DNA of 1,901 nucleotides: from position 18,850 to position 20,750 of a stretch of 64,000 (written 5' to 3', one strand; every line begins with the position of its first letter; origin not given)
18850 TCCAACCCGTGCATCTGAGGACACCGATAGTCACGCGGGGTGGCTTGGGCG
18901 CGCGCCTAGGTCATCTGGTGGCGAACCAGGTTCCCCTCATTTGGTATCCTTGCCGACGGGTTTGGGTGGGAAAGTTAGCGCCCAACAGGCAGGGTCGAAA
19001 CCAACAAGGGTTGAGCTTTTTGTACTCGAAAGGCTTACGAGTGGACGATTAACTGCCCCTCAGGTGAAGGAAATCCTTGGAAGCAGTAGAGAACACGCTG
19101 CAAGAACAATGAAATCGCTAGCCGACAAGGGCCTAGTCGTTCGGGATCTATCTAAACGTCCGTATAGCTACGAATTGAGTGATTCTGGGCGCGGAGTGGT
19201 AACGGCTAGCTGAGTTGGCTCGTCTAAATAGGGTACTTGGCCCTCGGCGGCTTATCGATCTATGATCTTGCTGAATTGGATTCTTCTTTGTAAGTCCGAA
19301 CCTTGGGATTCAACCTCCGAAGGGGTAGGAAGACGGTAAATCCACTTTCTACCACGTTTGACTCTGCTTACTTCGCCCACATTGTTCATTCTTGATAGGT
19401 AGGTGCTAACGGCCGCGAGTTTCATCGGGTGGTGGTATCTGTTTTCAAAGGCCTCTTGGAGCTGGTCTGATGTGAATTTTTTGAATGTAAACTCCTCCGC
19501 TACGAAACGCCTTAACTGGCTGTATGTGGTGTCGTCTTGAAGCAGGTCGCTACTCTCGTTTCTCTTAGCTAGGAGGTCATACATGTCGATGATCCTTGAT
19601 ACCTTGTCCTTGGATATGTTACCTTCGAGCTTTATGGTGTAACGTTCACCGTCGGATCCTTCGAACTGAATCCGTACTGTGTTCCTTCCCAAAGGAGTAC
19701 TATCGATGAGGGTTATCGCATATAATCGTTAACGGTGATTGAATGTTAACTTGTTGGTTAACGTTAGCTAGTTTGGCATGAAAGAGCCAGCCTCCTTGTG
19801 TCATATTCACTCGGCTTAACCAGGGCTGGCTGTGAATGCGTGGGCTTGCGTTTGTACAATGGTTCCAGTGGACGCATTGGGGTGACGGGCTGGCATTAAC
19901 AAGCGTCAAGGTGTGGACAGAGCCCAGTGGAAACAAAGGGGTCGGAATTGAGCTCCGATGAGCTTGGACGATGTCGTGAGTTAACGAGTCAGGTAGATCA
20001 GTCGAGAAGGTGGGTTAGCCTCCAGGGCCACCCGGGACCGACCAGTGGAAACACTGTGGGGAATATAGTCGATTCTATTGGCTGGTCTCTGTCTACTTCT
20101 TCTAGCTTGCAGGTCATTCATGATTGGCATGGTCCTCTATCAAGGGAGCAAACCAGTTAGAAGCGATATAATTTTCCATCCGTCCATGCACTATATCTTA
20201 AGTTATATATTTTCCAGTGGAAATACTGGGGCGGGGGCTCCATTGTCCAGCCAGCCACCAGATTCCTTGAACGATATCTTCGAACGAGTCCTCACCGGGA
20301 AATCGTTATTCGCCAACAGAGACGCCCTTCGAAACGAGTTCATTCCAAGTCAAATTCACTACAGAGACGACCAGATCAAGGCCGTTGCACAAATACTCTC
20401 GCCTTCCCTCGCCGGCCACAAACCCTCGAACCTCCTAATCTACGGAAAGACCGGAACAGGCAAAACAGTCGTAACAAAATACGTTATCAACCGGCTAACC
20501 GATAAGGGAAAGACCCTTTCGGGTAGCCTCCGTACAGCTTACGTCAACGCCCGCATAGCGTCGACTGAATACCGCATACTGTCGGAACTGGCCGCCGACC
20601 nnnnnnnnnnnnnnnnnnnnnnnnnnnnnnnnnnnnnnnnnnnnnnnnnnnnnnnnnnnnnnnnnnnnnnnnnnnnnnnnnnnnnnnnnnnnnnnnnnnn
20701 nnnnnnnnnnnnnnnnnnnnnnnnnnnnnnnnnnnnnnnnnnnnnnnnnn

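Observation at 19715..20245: Probable oriC upstream of cdc6: four ORB elements, all in the same orientation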

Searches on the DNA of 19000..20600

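Call 48: search_rna_families(source=window, start=19000, end=20600, threshold=evalue, max_evalue=1)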
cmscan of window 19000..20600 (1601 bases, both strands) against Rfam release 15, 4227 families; matches with E-value up to 1: 0.
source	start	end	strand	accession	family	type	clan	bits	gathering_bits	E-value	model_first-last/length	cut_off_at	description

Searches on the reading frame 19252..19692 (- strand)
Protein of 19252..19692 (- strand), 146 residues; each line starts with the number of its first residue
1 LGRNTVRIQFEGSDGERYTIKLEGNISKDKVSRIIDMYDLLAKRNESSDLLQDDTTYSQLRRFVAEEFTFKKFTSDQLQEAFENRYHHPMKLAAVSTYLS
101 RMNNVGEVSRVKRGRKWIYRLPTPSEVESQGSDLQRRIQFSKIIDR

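Call 7: search_protein_families(library=pfam, proteins=[window:19252-19692:-], max_evalue=0.01)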
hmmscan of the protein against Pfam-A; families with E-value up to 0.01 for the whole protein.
window:19252-19692:- (146 aa): 1 family
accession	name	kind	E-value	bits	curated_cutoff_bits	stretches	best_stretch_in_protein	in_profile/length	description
PF24034.1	DUF7343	-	0.00075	19.7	27.6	0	93-121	33-61/62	Domain of unknown function (DUF7343)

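Call 47: find_homologous_proteins(query=window:19252-19692:-, max_evalue=0.001)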
Query window:19252-19692:- (146 aa): 14 proteins with E <= 0.001 among 37 candidates.
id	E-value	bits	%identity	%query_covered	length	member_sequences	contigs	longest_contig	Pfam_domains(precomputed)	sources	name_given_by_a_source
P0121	5.9e-89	313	99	100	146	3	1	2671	-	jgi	-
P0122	1.6e-76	273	86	100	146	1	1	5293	-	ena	-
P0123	4.8e-74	265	85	100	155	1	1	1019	-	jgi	jgi:hypothetical protein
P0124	1.1e-49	186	58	100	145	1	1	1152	-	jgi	jgi:hypothetical protein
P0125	1.4e-48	183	56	100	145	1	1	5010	-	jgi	jgi:hypothetical protein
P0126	1.8e-45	173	56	100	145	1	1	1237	-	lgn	-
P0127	4.9e-43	165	55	100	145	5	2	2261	-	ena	-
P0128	5.3e-43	165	55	100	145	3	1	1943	-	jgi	jgi:hypothetical protein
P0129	1.2e-42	163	54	100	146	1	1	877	-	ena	-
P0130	2.3e-42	163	54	100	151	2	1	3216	-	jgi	-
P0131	3.1e-42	162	55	100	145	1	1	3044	-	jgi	jgi:hypothetical protein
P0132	3.3e-40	156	53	97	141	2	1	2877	-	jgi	jgi:hypothetical protein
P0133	2.3e-38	150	54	85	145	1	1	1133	-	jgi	jgi:hypothetical protein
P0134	4.3e-20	91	41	76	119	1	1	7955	-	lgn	-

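Call 52: search_solved_structures(query=A4, max_evalue=10)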
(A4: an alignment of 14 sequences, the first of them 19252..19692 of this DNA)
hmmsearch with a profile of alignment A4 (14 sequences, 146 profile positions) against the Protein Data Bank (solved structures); distinct sequences matched with E-value up to 10: 3.
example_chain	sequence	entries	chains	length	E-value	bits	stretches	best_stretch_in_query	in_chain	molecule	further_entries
2k4b_A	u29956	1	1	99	0.2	14.9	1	91-120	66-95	Transcriptional regulator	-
13ct_A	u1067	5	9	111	0.75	13.1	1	91-131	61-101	Transcriptional regulator, ArsR family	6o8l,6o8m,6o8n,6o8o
6o8k_A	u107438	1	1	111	0.76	13.1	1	91-131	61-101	Transcriptional regulator, ArsR family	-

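Call 56: predict_structure(alignment_id=A4)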
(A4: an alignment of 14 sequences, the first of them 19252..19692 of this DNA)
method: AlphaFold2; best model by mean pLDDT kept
length: 146 residues; sequences in the alignment: 14
mean_pLDDT: 68.7   pTM: 0.49
mean pLDDT of the five models: 68.7, 68.3, 68.0, 67.2, 65.4
residues with pLDDT >= 90: 16; 70-90: 53; 50-70: 45; < 50: 32
segments of 3 or more residues with pLDDT < 50: 43-52, 128-146
pLDDT, mean of each block of 10 residues (from residue 1): 57 65 63 62 43 68 81 90 87 87 84 90 57 44 39
secondary structure, 60 per line:
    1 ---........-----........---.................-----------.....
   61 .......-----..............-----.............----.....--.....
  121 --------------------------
elements in order: E4-11 E17-24 H28-44 H56-67 H75-86 H92-104 E109-113 E116-120

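Call 58: fold_search(model_id=the predicted structure, library=pdb)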
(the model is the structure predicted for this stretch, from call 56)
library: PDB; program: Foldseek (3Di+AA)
matches with E <= 10: 1120; with E <= 0.001: 1
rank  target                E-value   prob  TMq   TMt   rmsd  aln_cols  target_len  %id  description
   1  6o8k                  3.9e-04  1.00  0.36  0.53   9.6       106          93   18  Crystal Structure of apo and reduced Sulfide-responsive transcriptional repressor (SqrR) from Rhodobacter capsulatus. (released 2020-04-01)
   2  1r23_A                1.0e-03  1.00  0.36  0.48   9.9       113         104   19  Crystal structure of the cyanobacterial metallothionein repressor SmtB in the Zn1-form (one Zn(II) per dimer) (released 2004-05-18)
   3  1smt_B                1.1e-03  1.00  0.36  0.49   9.9       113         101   19  SMTB REPRESSOR FROM SYNECHOCOCCUS PCC7942 (released 1997-12-03)
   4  6o8n_A                1.1e-03  1.00  0.35  0.51  11.0       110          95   15  Crystal Structure of C9S tetrasulfide state of Sulfide-responsive transcriptional repressor (SqrR) from Rhodobacter ca (released 2020-04-01)
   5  1smt_A                1.1e-03  1.00  0.35  0.50  10.2       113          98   19  SMTB REPRESSOR FROM SYNECHOCOCCUS PCC7942 (released 1997-12-03)
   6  6cdb_A                1.2e-03  1.00  0.39  0.56  12.1       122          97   14  Crystal Structure of V66L CzrA in the Zn(II)bound state (released 2018-07-11)
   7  1r1t_B                2.0e-03  1.00  0.35  0.50  10.2       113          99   19  Crystal structure of the cyanobacterial metallothionein repressor SmtB in the apo-form (released 2004-05-18)
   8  4k2e_A                2.2e-03  1.00  0.38  0.57   9.5       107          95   14  HlyU from Vibrio cholerae N16961 (released 2014-04-30)
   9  6j0e_A                2.8e-03  1.00  0.40  0.46   8.7       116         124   17  Structures of two ArsR As(III)-responsive repressors: implications for the mechanism of derepression (released 2019-07-03)
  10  4omz_C                2.8e-03  1.00  0.35  0.48  10.1       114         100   13  Crystal Structure of NolR from Sinorhizobium fredii (released 2014-04-16)
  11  6o8n_B                3.0e-03  1.00  0.33  0.47  11.0       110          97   15  Crystal Structure of C9S tetrasulfide state of Sulfide-responsive transcriptional repressor (SqrR) from Rhodobacter ca (released 2020-04-01)
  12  6o8o_A                3.2e-03  1.00  0.34  0.48   8.6       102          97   20  Crystal Structure of C9S disulfide state of Sulfide-responsive transcriptional repressor (SqrR) from Rhodobacter capsu (released 2020-04-01)
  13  1r1u_A                3.4e-03  1.00  0.37  0.55   9.4       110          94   14  Crystal structure of the metal-sensing transcriptional repressor CzrA from Staphylococcus aureus in the apo-form (released 2004-05-18)
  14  4ooi_B                3.6e-03  1.00  0.37  0.54  10.1       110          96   14  Reduced HlyU from Vibrio cholerae N16961 (released 2014-12-31)
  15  6o8o_D                3.6e-03  1.00  0.35  0.49  11.6       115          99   15  Crystal Structure of C9S disulfide state of Sulfide-responsive transcriptional repressor (SqrR) from Rhodobacter capsu (released 2020-04-01)
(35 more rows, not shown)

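Call 75: search_protein_families(library=ncbifam, proteins=[window:19252-19692:-], max_evalue=1)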
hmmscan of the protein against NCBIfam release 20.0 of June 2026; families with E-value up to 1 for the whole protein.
window:19252-19692:- (146 aa): 3 families
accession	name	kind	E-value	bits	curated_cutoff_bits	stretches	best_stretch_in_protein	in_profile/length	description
NF047360.1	tail_chap_PVL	equivalog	0.0032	17.7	25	1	14-80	6-66/86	phage tail assembly chaperone G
TIGR02698.1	CopY_TcrY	equivalog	0.012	15.8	121.95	1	71-138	17-84/130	CopY/TcrY family copper transport repressor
NF033788.1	HTH_metalloreg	subfamily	0.025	14.4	55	1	89-123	36-70/77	metalloregulator ArsR/SmtB family transcription factor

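Call 80: search_protein_representatives(alignment_id=A4)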
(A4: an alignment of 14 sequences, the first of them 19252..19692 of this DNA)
Query: 14 sequences, 146 profile positions. Proteins with E-value up to 0.001 (for the whole library): 334; up to 1e-10: 146; up to 1e-30: 9. The best 150 are listed.
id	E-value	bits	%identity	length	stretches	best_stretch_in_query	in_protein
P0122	6.4e-69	246.9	-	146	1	1-146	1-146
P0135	2.9e-44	166.9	-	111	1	35-146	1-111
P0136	1.6e-38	148.3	-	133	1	3-129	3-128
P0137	8.8e-37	142.6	-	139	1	2-136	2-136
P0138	1.1e-32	129.4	-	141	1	1-144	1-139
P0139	1.1e-32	129.3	-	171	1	1-124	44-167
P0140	1.3e-31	125.9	-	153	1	2-124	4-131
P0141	2.9e-31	124.8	-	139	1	1-129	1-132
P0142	3.9e-31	124.3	-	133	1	1-124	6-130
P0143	5.2e-30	120.7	-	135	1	10-98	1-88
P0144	1.9e-29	118.8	-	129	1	3-124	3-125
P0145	3.7e-29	117.9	-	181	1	8-136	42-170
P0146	9.4e-29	116.6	-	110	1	3-103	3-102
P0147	1.8e-28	115.7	-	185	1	2-130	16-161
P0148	4.4e-28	114.4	-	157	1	1-125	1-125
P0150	7.1e-28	113.8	-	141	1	1-129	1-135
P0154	2.6e-27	111.9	-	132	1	1-123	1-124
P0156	1.1e-26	109.9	-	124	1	3-122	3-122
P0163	8.8e-24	100.5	-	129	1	3-124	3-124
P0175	1.9e-22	96.1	-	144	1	4-124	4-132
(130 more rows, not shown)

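Call 81: search_protein_families(library=pfam, proteins=[P0136, P0137, P0138, P0141, P0144, P0150, P0154, P0156, P0163, P0175], max_evalue=0.01)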
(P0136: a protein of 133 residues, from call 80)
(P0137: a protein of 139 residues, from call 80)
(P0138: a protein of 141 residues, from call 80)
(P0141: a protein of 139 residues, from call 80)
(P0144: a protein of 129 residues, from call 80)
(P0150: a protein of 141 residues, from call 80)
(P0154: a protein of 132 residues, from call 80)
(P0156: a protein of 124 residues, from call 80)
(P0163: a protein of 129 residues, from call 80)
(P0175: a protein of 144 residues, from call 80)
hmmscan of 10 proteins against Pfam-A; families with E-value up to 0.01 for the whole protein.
P0136 (133 aa): 1 family
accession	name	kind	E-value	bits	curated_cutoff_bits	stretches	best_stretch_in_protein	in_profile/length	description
PF03965.22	Penicillinase_R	-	0.0029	18.4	22.6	1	64-120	10-64/115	Penicillinase repressor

P0137 (139 aa): 0 families

P0138 (141 aa): 2 families
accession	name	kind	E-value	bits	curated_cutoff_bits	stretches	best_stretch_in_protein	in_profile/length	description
PF22665.2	DUF6293_C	-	0.0019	19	27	1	44-115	24-87/101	DUF6293 C-terminal winged helix domain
PF03965.22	Penicillinase_R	-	0.0054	17.5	22.6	1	72-124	20-70/115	Penicillinase repressor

P0141 (139 aa): 1 family
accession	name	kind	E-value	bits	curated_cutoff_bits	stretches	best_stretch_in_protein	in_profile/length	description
PF07848.18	PaaX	-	0.0069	17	24.8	0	96-125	38-67/70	PaaX-like protein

P0144 (129 aa): 2 families
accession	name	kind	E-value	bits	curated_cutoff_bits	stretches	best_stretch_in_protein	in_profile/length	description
PF03965.22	Penicillinase_R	-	1.1e-05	26.2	22.6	1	70-121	14-63/115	Penicillinase repressor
PF14493.12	HTH_40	-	0.0057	17.3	27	0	89-123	22-57/89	Helix-turn-helix domain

P0150 (141 aa): 4 families
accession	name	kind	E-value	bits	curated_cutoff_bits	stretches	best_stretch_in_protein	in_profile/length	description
PF03965.22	Penicillinase_R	-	0.00038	21.2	22.6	1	80-126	19-63/115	Penicillinase repressor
PF09079.17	Cdc6_C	-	0.0018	18.7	25.1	1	69-127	17-86/96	CDC6, C terminal winged helix domain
PF21248.3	SoFic-like_C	-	0.003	18.2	27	0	97-125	43-71/76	Protein adenylyltransferase SoFic-like, C-terminal domain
PF07848.18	PaaX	-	0.0082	16.8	24.8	0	100-127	39-66/70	PaaX-like protein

P0154 (132 aa): 2 families
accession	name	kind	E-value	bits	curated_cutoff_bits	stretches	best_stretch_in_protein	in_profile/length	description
PF03965.22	Penicillinase_R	-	1.5e-05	25.8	22.6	1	72-121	16-63/115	Penicillinase repressor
PF11521.13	TFIIE-A_C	-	0.01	16.7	22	0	11-48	33-71/85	C-terminal general transcription factor TFIIE alpha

P0156 (124 aa): 0 families

P0163 (129 aa): 1 family
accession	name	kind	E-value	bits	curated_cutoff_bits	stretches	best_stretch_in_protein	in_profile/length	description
PF03965.22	Penicillinase_R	-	1.5e-05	25.8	22.6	1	71-119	16-62/115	Penicillinase repressor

P0175 (144 aa): 1 family
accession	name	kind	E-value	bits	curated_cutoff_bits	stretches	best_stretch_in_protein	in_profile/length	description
PF03965.22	Penicillinase_R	-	0.0019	19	22.6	1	82-133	19-68/115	Penicillinase repressor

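Call 82: list_cluster_members(proteins=[P0136, P0137, P0138, P0141, P0144, P0150, P0154, P0156, P0163, P0175])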
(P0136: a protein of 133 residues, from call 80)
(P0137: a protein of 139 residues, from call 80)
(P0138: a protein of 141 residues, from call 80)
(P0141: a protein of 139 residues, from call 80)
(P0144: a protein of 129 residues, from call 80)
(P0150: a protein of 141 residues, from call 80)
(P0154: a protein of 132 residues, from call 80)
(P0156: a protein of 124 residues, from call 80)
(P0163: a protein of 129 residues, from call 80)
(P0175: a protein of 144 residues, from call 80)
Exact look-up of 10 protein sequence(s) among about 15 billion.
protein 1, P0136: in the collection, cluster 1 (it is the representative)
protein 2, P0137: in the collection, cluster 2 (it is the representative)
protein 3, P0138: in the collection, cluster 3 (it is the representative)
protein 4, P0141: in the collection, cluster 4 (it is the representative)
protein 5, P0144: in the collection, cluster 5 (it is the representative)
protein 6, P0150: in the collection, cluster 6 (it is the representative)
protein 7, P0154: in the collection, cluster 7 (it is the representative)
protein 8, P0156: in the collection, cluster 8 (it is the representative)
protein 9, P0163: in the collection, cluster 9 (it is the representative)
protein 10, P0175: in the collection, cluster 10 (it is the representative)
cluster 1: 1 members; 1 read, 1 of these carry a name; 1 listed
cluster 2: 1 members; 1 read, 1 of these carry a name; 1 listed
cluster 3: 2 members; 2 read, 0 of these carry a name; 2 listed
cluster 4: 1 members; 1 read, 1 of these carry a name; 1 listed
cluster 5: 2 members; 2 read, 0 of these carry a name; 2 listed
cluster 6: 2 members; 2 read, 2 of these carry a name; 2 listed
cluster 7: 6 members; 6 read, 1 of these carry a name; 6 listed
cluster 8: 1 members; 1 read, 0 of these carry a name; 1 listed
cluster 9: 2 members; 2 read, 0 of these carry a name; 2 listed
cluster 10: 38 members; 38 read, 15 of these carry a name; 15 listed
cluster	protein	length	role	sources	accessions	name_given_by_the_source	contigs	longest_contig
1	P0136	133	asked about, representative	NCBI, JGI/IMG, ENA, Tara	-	strand:+ start:6 stop:407 length:402 start_codon:yes stop_codon:yes gene_type:complete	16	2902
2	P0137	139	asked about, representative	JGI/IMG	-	hypothetical protein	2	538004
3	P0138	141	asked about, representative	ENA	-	-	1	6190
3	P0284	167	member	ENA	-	-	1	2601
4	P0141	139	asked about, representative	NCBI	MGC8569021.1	MAG: hypothetical protein ACP5LW_03335 [Nitrososphaeria archaeon]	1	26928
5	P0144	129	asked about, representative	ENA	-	-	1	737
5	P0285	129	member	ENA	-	-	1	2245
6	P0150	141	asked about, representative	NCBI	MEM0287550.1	MAG: hypothetical protein QXG05_05205 [Nitrososphaerota archaeon]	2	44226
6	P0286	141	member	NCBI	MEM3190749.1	MAG: hypothetical protein QW292_01315 [Candidatus Parvarchaeota archaeon]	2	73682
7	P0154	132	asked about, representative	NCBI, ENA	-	-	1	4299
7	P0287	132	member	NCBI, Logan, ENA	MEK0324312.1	MAG: BlaI/MecI/CopY family transcriptional regulator [Nitrosopumilus sp.]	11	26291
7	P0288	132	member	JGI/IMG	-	-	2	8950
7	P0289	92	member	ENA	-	-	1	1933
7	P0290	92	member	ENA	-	-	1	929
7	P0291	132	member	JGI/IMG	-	-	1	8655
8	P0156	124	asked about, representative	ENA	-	-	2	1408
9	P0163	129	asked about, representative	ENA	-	-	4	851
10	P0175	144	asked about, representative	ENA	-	-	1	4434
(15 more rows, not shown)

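Call 90: predict_structure(alignment_id=A5)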
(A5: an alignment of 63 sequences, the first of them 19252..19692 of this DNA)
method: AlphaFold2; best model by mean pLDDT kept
length: 146 residues; sequences in the alignment: 63
mean_pLDDT: 81.2   pTM: 0.53
mean pLDDT of the five models: 81.2, 80.3, 78.3, 77.9, 75.7
residues with pLDDT >= 90: 62; 70-90: 47; 50-70: 33; < 50: 4
segments of 3 or more residues with pLDDT < 50: none
pLDDT, mean of each block of 10 residues (from residue 1): 78 78 83 80 57 76 92 97 95 96 93 96 71 58 60
secondary structure, 60 per line:
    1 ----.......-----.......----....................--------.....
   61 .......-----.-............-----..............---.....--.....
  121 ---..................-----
elements in order: E5-11 E17-23 H28-47 H56-67 H75-86 H92-105 E109-113 E116-120 H124-141

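Call 94: fold_search(model_id=the predicted structure, library=pdb)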
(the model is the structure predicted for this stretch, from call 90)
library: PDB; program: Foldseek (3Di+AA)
matches with E <= 10: 1038; with E <= 0.001: 1
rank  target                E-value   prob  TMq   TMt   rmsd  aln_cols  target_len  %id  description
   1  6o8k                  6.7e-04  1.00  0.39  0.57   9.3        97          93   20  Crystal Structure of apo and reduced Sulfide-responsive transcriptional repressor (SqrR) from Rhodobacter capsulatus. (released 2020-04-01)
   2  6abt_A                2.1e-03  1.00  0.42  0.59  11.5        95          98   16  Crystal structure of transcription factor from Listeria monocytogenes (released 2019-06-05)
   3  7p6f_AAA              2.1e-03  1.00  0.38  0.52  10.7       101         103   13  1.93 A resolution X-ray crystal structure of the transcriptional regulator SrnR from Streptomyces griseus (released 2022-05-25)
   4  1smt_A                2.3e-03  1.00  0.35  0.49  13.2       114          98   19  SMTB REPRESSOR FROM SYNECHOCOCCUS PCC7942 (released 1997-12-03)
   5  6uvu_B                2.5e-03  1.00  0.37  0.46  15.7       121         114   17  Crystal structure of the AntR antimony-specific transcriptional repressor (released 2020-11-04)
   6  1r23_A                2.5e-03  1.00  0.32  0.43  13.6       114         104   20  Crystal structure of the cyanobacterial metallothionein repressor SmtB in the Zn1-form (one Zn(II) per dimer) (released 2004-05-18)
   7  2mh2_MODEL_1_A        2.7e-03  1.00  0.39  0.83   1.7        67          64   16  Structural insights into the DNA recognition and protein interaction domains reveal fundamental homologous DNA (released 2014-04-16)
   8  6o8n_A                3.2e-03  1.00  0.38  0.53   9.6       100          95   17  Crystal Structure of C9S tetrasulfide state of Sulfide-responsive transcriptional repressor (SqrR) from Rhodobacter ca (released 2020-04-01)
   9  4k2e_A                3.4e-03  1.00  0.40  0.59   9.1       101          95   18  HlyU from Vibrio cholerae N16961 (released 2014-04-30)
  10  6o8o_A                3.4e-03  1.00  0.35  0.48  12.1       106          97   18  Crystal Structure of C9S disulfide state of Sulfide-responsive transcriptional repressor (SqrR) from Rhodobacter capsu (released 2020-04-01)
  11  2rdp                  3.4e-03  1.00  0.35  0.36  12.7       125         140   17  The structure of a MarR family protein from Bacillus stearothermophilus (released 2007-11-13)
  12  6jmi_A                3.9e-03  1.00  0.39  0.55  14.3       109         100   15  Crystal structure of M.tuberculosis Rv0081 (released 2019-04-10)
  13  6o8n_B                3.9e-03  1.00  0.39  0.54   9.6       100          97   17  Crystal Structure of C9S tetrasulfide state of Sulfide-responsive transcriptional repressor (SqrR) from Rhodobacter ca (released 2020-04-01)
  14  1smt_B                3.9e-03  1.00  0.31  0.44  12.1       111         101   21  SMTB REPRESSOR FROM SYNECHOCOCCUS PCC7942 (released 1997-12-03)
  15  6o8o_B                4.1e-03  1.00  0.40  0.50   9.5       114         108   18  Crystal Structure of C9S disulfide state of Sulfide-responsive transcriptional repressor (SqrR) from Rhodobacter capsu (released 2020-04-01)
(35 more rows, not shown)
